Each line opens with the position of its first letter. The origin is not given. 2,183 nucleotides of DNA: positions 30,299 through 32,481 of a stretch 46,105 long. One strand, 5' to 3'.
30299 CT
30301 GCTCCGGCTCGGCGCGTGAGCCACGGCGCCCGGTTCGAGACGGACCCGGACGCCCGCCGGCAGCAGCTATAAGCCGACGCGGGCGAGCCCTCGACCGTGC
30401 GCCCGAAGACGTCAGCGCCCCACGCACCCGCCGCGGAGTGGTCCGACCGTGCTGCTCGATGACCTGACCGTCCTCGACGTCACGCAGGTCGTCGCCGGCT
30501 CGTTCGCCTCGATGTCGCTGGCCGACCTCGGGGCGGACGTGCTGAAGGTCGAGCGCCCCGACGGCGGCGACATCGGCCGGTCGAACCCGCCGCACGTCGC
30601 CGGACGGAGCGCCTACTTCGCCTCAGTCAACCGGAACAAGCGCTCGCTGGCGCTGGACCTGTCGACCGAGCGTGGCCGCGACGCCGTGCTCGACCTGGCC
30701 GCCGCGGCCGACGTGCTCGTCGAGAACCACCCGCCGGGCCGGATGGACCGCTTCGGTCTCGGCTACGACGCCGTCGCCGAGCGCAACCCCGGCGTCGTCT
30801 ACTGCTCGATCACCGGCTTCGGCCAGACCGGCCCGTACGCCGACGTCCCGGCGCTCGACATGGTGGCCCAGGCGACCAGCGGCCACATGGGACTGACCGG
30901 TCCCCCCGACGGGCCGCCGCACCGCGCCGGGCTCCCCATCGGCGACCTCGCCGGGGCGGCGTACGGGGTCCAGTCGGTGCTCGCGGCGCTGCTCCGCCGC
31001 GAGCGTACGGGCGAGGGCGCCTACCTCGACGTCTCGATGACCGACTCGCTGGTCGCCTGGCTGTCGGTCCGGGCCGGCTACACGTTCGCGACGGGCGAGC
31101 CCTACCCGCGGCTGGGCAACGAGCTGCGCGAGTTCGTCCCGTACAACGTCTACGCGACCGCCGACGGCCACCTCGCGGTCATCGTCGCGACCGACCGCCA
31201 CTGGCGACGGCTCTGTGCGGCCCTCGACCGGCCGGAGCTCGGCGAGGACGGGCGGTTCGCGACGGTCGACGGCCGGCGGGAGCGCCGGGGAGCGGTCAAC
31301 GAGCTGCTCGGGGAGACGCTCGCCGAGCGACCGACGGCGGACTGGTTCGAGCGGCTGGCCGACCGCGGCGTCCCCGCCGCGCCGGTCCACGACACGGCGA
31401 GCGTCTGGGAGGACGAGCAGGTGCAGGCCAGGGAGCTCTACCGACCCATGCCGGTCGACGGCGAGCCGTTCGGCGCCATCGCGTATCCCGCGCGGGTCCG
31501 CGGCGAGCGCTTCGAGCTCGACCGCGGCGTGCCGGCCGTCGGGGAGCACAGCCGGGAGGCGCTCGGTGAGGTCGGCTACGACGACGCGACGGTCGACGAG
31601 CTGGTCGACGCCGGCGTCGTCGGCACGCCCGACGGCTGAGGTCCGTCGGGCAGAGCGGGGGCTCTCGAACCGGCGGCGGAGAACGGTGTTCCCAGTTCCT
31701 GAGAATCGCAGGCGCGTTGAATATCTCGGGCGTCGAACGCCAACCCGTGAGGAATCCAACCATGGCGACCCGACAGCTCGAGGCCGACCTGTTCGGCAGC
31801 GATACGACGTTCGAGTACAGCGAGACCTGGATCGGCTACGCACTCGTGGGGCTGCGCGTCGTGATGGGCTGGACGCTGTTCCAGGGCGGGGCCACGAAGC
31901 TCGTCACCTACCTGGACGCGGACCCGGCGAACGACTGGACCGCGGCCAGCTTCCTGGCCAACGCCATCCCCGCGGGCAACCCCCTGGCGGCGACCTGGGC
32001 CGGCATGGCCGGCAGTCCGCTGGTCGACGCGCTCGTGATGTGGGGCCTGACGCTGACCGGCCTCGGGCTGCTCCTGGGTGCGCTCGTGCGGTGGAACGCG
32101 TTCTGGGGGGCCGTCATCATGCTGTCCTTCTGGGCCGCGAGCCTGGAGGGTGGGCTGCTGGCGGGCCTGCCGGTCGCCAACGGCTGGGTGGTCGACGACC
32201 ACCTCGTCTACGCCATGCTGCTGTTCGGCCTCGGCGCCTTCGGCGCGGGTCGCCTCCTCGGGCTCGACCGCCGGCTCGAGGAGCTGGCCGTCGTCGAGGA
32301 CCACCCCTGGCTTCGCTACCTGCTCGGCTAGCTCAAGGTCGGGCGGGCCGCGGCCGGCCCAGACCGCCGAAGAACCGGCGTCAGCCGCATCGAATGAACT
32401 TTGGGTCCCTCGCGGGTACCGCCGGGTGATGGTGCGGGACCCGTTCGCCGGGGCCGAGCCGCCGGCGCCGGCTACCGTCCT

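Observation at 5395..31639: Paralog-rich organic-acid / CoA-ester enzyme supercluster with no assignable pathway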

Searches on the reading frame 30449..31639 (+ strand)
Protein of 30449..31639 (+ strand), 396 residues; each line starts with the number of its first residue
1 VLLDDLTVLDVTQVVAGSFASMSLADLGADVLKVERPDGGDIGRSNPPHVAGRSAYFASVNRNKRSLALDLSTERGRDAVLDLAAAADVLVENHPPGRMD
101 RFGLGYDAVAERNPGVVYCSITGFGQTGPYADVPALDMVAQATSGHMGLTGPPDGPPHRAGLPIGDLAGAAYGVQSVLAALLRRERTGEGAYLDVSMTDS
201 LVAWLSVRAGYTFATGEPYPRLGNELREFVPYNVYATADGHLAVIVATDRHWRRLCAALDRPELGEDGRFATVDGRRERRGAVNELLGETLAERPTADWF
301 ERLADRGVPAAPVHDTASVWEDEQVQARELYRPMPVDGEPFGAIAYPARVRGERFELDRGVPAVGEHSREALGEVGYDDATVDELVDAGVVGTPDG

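Call 8: search_protein_families(library=pfam, proteins=[window:30449-31639:+])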
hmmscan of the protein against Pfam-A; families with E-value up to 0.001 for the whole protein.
window:30449-31639:+ (396 aa): 1 family
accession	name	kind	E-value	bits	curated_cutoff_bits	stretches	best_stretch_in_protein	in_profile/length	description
PF02515.22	CoA_transf_3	-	1.9e-122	409.4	23.3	1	3-368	1-366/366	CoA-transferase family III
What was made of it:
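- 30449..31639 (+): g27, CoAT3, a type III CoA-transferase in the variable tail. Pfam, 1.9e-122 (call 8).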

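Call 12: search_protein_families(library=ncbifam, proteins=[window:30449-31639:+], max_evalue=1e-10)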
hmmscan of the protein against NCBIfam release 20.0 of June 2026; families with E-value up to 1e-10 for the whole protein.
window:30449-31639:+ (396 aa): 7 families
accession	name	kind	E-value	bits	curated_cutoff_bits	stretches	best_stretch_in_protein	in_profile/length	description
NF041294.1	Scnl_mescCoAtase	equivalog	2.8e-90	303.2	700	1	3-333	4-339/381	succinyl-CoA:mesaconate CoA-transferase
NF052585.1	SucGlutTfsCaiB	equivalog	3.2e-86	289.4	750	1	4-375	9-388/394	succinate--glutarate CoA-transferase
NF008511.0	PRK11430.1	equivalog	9.6e-73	245.5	522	1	4-330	11-337/381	CoA:oxalate CoA-transferase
NF003809.0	PRK05398.1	subfamily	1.9e-66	224.3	442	2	3-205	5-208/416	formyl-CoA transferase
TIGR03253.1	oxalate_frc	equivalog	1.5e-65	221.5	504.2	2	3-203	4-205/416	formyl-CoA transferase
NF002914.1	PRK03525.1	equivalog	1.1e-35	123.4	413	1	3-391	10-397/400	L-carnitine CoA-transferase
TIGR04253.1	mesacon_CoA_iso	equivalog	1.2e-15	57.5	725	1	3-258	3-257/403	2-methylfumaryl-CoA isomerase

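Call 60: search_dna_similar(query=window:30449-31639:+, collection=plasmids, mode=protein, max_rows=15, max_evalue=1e-40)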
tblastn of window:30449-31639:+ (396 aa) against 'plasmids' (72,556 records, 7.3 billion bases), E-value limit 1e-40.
Records with a match: 1051; places in all: 1696; records where one place covers at least 80% of the query: 1001.
Best place of each record, by identity: <60% 1051.
By first word of the organism name: Ralstonia 125; Sinorhizobium 106; Pseudosulfitobacter 77; Rhizobium 48; Rhodococcus 47; Paracoccus 40; Azospirillum 39; Burkholderia 29; Paraburkholderia 23; Sulfitobacter 23; and 155 more.
By predicted mobility (MOB-suite, as given by PLSDB): non-mobilizable 624; mobilizable 277; conjugative 150.
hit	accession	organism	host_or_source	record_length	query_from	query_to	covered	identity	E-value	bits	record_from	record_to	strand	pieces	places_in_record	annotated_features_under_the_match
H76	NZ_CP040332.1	Natrinema versiforme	-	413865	16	395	96%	55.8%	2e-138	443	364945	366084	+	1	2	CaiB/BaiF CoA-transferase family protein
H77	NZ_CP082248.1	Natrinema sp. SYSU A 869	cell culture,salt lake sediment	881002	16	395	96%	55.3%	5e-138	442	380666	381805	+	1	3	CaiB/BaiF CoA-transferase family protein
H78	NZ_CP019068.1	Halorientalis sp. IM1011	cell culture,saltern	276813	16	388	94%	55.5%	4e-134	431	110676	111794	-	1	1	CoA transferase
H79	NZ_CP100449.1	Halomarina sp. BCD28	cell culture,sediment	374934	16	391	95%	48.7%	4e-92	310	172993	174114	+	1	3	CaiB/BaiF CoA-transferase family protein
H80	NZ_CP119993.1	Halomarina sp. PSR21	cell culture,saline soil from Tarim ...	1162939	16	391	95%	46.0%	1e-88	300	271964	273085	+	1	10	record has no annotation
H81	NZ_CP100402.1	Halorussus aquaticus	cell culture,saline soil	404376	16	372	90%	47.9%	6e-84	286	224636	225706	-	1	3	CoA transferase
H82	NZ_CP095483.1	Halorientalis litorea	cell culture,salt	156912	16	391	95%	45.2%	9e-71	248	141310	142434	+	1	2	CaiB/BaiF CoA-transferase family protein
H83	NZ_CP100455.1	Halomarina sp. BND7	cell culture,sediment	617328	16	375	91%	47.0%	5e-82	280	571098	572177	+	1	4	CoA transferase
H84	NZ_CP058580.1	Halobaculum salinum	cell culture,saline soil sample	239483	17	392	95%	44.4%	4e-75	261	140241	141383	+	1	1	CoA transferase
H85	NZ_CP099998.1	Natronosalvus halobius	cell culture,sediment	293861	16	395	96%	43.5%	3e-89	301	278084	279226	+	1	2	CaiB/BaiF CoA-transferase family protein | acyl-CoA dehydrogenase family protein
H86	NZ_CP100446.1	Natrinema caseinilyticum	marine sediment,sediment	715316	16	392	95%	43.8%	8e-88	297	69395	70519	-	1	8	CoA transferase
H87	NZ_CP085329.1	Haladaptatus salinisoli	cell culture,saline soil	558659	16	380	92%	45.2%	2e-78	270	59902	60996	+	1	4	CoA transferase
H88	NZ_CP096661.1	Halorussus limi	cell culture,saline soil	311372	16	378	92%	45.5%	6e-81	278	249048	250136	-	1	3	CoA transferase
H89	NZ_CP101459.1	Natrononativus amylolyticus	cell culture,sediment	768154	17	391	95%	43.8%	2e-79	273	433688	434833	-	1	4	CaiB/BaiF CoA-transferase family protein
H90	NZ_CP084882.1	Natrinema zhouii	pure culture,Salt mine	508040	17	391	95%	43.7%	1e-84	288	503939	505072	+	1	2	CoA transferase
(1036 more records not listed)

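Call 63: get_annotated_region(hit=H76, flank=8000)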
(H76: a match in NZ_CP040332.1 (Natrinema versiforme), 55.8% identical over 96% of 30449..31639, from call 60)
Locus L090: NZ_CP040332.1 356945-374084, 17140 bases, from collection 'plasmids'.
description: Natrinema versiforme strain BOL5-4 plasmid pNVE414, complete sequence
organism: Natrinema versiforme (NCBI taxid 88724)
taxonomy: Archaea; Euryarchaeota; Halobacteria; Halobacteriales; Natrialbaceae; Natrinema; Natrinema versiforme
host: -; source: -; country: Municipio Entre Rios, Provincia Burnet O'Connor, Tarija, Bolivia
typing (MOB-suite, as given by PLSDB): non-mobilizable
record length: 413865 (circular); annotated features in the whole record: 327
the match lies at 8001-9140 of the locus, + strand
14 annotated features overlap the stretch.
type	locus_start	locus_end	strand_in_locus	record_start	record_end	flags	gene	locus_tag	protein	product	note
CDS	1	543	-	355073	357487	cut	-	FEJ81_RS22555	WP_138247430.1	PAS domain S-box protein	-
CDS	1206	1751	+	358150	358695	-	-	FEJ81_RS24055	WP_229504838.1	hypothetical protein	-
CDS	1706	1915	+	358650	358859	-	-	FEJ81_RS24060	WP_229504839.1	dienelactone hydrolase family protein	-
CDS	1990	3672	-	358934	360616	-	-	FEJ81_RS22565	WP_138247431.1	AMP-binding protein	-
CDS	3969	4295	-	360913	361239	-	-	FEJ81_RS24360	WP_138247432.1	TRAM domain-containing protein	-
CDS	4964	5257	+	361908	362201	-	-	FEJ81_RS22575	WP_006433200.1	PadR family transcriptional regulator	-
CDS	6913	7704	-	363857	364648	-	-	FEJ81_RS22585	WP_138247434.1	IclR family transcriptional regulator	GO:0006355 - regulation of DNA-templated transcription [Evidence IEA]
CDS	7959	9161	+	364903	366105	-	-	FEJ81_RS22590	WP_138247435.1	CaiB/BaiF CoA-transferase family protein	-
CDS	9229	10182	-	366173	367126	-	-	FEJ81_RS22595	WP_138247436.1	CoA ester lyase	-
CDS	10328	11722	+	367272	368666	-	-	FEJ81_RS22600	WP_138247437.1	citrate:proton symporter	GO:0015746 - citrate transport [Evidence IEA]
CDS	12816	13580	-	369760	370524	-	-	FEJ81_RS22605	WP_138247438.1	IclR family transcriptional regulator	GO:0006355 - regulation of DNA-templated transcription [Evidence IEA]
CDS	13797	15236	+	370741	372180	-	-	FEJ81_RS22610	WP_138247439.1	FAD-dependent oxidoreductase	-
CDS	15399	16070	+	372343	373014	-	-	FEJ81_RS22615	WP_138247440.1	isochorismatase family protein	-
CDS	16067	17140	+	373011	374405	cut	-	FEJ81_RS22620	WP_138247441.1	amidohydrolase family protein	-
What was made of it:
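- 30449..31639 (+): The nearest plasmid homologues (55%) in Natrinema lie next to a CoA ester lyase, a citrate symporter and an IclR gene (calls 60, 63).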

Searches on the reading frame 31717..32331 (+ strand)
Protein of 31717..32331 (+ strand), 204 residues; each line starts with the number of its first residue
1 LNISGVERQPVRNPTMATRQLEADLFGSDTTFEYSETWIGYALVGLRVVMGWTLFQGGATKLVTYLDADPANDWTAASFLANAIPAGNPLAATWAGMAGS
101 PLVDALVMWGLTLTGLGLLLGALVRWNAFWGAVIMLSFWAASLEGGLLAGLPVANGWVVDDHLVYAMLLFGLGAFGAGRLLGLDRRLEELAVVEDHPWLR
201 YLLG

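Call 8: search_protein_families(library=pfam, proteins=[window:31717-32331:+])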
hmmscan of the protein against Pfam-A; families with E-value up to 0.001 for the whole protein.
window:31717-32331:+ (204 aa): 1 family
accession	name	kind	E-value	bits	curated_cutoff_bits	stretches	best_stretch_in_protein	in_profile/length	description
PF07681.17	DoxX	-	9.7e-05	23.4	23.6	1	43-138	2-79/85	DoxX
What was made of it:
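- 31717..32331 (+): g28, a DoxX-like membrane protein at the end of the variable tail. Pfam DoxX is weak, at 23.4 bits against a cut-off of 23.6 (call 8).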

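Call 68: search_protein_families(library=ncbifam, proteins=[window:31717-32331:+], max_evalue=1e-8)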
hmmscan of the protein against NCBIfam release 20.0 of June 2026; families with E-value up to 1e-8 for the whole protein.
window:31717-32331:+ (204 aa): 0 families
